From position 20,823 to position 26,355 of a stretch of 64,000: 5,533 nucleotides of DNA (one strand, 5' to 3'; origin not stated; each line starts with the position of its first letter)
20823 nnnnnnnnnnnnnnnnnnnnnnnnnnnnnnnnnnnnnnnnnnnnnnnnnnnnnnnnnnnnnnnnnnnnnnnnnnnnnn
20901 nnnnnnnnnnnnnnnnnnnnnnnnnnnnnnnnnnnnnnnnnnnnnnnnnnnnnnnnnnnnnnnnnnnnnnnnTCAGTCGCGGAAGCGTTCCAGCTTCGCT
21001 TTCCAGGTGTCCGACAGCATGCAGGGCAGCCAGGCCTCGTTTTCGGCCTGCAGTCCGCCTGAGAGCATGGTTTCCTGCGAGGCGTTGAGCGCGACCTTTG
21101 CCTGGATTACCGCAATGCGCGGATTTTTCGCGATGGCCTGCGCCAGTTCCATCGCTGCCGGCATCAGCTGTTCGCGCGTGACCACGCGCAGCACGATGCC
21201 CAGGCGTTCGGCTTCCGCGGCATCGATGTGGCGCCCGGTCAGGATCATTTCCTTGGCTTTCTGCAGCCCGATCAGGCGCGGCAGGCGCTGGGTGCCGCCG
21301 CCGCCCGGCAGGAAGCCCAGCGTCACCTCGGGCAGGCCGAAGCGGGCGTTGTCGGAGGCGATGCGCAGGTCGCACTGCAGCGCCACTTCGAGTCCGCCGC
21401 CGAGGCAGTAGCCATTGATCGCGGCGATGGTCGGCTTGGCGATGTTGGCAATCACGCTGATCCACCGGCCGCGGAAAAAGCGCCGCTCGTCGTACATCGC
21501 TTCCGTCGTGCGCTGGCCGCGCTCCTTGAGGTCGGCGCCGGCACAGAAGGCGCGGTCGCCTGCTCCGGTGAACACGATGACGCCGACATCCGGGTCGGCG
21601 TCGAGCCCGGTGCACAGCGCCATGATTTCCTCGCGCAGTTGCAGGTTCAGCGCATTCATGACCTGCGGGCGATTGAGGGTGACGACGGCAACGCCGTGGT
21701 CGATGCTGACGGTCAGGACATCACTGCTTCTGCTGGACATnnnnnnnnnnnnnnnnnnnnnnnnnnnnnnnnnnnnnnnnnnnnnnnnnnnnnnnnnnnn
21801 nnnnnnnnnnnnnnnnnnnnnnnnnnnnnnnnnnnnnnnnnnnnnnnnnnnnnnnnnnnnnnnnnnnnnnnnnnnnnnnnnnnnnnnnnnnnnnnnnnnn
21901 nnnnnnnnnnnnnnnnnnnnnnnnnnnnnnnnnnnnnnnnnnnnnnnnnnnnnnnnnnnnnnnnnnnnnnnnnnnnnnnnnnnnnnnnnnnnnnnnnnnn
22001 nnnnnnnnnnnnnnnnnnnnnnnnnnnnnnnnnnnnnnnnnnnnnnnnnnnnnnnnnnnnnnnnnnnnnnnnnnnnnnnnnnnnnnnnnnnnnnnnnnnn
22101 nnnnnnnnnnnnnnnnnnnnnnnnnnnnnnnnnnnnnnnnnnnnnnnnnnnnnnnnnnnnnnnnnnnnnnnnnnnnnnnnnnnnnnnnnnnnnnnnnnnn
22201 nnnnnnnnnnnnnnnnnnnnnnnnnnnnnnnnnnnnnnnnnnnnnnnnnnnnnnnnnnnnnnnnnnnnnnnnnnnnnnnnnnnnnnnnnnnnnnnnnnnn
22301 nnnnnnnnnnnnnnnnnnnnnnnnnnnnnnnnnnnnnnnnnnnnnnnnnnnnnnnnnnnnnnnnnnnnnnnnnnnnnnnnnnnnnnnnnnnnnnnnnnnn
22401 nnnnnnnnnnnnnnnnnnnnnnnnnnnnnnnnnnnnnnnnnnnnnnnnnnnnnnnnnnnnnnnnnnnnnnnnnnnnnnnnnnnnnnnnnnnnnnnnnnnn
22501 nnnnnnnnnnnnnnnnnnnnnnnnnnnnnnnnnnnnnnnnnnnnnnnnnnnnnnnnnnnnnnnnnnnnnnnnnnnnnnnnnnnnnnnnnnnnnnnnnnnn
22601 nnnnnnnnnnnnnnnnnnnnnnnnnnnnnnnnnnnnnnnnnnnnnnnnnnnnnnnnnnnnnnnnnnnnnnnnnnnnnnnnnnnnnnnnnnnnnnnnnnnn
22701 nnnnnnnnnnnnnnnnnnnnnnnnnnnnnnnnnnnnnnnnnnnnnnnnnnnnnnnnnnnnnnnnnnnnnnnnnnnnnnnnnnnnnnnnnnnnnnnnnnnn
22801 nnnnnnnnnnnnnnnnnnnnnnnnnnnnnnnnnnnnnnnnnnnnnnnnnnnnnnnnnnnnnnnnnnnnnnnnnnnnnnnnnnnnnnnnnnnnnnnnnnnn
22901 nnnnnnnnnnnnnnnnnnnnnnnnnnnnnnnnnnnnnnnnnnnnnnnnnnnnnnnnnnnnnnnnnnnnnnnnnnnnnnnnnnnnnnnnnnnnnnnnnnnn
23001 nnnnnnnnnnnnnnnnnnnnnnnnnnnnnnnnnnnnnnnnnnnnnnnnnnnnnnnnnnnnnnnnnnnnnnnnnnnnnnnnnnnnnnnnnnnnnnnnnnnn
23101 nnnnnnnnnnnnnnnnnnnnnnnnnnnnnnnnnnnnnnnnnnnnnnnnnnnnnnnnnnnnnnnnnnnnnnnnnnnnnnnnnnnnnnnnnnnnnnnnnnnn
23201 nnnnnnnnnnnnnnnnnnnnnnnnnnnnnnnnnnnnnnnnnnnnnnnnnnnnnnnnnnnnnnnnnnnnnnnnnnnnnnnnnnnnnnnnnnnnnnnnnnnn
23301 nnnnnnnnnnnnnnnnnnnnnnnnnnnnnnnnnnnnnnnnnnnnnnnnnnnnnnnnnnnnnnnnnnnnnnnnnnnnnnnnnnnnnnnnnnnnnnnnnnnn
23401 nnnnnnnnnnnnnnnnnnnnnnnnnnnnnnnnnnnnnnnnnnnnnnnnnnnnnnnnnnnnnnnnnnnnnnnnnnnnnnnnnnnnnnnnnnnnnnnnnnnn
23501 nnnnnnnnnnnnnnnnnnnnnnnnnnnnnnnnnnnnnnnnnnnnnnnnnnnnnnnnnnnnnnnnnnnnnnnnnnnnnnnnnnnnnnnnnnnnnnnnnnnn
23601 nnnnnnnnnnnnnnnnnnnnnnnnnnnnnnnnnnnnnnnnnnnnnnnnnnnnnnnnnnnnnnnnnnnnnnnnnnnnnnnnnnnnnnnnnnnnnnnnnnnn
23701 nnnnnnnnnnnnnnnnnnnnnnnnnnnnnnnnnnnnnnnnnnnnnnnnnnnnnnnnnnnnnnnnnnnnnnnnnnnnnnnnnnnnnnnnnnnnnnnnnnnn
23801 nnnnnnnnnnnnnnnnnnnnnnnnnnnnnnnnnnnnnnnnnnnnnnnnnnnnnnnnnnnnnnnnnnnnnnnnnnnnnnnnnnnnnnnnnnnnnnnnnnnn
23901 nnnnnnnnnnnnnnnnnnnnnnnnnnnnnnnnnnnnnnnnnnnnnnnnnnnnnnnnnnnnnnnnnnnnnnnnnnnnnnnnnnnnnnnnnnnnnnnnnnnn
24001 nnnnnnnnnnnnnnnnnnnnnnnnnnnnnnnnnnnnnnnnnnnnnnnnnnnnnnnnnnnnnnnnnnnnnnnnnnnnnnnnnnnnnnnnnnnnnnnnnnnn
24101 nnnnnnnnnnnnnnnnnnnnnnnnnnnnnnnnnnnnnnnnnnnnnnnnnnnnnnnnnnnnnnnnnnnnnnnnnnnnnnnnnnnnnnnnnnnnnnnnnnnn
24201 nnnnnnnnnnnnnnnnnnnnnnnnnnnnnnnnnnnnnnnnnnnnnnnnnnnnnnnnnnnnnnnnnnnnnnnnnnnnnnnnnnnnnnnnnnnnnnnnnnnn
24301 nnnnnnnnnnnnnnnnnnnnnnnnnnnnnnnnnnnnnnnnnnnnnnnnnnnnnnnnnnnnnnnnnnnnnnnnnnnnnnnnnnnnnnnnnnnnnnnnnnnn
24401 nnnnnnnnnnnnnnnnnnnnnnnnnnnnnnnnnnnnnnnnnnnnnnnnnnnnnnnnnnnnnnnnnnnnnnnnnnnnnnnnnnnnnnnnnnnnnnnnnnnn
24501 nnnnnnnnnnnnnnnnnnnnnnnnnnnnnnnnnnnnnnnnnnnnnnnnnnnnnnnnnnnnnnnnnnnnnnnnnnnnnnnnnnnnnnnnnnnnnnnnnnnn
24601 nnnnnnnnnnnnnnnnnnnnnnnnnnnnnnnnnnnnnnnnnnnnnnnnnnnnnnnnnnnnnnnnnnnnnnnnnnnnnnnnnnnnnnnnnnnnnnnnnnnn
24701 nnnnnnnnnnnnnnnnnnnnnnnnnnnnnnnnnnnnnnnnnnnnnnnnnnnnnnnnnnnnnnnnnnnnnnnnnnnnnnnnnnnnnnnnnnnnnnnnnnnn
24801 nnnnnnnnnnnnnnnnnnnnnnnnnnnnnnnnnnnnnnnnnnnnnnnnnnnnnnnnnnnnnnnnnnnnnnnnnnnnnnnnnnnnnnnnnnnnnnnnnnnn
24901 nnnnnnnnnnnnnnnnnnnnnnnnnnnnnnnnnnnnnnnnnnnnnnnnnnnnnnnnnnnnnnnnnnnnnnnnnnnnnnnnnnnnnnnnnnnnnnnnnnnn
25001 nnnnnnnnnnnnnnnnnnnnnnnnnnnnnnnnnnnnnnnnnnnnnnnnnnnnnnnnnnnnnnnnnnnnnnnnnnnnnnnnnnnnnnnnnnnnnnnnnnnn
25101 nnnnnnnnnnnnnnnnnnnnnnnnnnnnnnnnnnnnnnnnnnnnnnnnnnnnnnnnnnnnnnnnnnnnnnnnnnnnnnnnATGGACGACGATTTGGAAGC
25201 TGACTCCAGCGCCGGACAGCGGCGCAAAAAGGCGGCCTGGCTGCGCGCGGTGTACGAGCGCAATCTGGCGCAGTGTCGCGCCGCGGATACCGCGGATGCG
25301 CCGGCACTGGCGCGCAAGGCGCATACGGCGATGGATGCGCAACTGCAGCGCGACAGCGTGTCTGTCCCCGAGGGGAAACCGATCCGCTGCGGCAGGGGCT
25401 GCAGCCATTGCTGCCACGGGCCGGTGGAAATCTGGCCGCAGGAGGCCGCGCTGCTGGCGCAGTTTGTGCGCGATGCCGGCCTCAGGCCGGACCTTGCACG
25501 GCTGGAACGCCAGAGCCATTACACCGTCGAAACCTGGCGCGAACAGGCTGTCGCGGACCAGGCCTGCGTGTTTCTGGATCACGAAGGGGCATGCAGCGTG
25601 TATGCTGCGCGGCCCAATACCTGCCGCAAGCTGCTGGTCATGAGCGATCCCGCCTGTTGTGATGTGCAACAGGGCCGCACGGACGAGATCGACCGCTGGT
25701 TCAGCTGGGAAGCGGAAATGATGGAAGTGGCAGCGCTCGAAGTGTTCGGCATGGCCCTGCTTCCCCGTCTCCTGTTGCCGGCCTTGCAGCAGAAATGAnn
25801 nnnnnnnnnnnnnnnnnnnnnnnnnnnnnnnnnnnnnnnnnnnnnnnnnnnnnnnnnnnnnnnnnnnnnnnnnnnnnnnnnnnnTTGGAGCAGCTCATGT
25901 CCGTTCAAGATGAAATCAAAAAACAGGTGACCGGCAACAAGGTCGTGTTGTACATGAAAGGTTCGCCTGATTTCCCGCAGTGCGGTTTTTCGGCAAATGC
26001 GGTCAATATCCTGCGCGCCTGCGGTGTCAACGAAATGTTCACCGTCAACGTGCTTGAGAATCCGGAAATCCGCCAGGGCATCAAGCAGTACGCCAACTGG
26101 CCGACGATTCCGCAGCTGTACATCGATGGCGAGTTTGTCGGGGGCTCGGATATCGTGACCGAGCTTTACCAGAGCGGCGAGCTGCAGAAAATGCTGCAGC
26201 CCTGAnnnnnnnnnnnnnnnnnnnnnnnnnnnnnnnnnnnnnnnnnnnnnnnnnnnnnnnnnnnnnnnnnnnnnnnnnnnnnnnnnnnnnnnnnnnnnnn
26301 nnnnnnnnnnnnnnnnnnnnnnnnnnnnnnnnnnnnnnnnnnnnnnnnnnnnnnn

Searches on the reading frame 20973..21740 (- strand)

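Call 7: search_protein_families(library=pfam, proteins=[window:20973-21740:-])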
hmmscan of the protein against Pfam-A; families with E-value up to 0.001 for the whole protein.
window:20973-21740:- (255 aa): 2 families
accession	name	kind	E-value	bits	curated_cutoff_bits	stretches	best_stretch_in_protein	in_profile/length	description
PF00378.25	ECH_1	-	1.2e-66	225.1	27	1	14-236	3-223/251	Enoyl-CoA hydratase/isomerase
PF16113.10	ECH_2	-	5.7e-42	144.9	27.2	1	18-252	2-237/335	Enoyl-CoA hydratase/isomerase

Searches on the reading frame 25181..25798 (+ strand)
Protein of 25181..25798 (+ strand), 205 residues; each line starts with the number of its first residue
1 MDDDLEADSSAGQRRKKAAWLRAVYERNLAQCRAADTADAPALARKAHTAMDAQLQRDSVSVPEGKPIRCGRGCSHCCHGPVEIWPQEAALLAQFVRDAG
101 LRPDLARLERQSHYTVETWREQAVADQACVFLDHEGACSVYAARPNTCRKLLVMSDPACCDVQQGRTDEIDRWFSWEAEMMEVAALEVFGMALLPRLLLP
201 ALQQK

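Call 7: search_protein_families(library=pfam, proteins=[window:25181-25798:+])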
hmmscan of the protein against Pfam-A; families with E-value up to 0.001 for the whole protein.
window:25181-25798:+ (205 aa): 1 family
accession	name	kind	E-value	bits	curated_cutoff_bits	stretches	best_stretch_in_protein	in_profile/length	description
PF03692.20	CxxCxxCC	-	4e-08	34.3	23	1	70-150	2-68/85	Putative zinc- or iron-chelating domain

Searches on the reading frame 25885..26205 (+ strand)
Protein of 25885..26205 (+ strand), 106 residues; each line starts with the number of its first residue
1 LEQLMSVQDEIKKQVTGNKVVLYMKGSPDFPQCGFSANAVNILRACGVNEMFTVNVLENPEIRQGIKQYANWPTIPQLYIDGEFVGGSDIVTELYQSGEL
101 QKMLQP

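Call 7: search_protein_families(library=pfam, proteins=[window:25885-26205:+])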
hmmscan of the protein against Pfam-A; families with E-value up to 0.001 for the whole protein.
window:25885-26205:+ (106 aa): 1 family
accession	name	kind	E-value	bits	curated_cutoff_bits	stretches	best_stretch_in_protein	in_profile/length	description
PF00462.30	Glutaredoxin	-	2.6e-21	76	22.9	1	20-85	1-60/60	Glutaredoxin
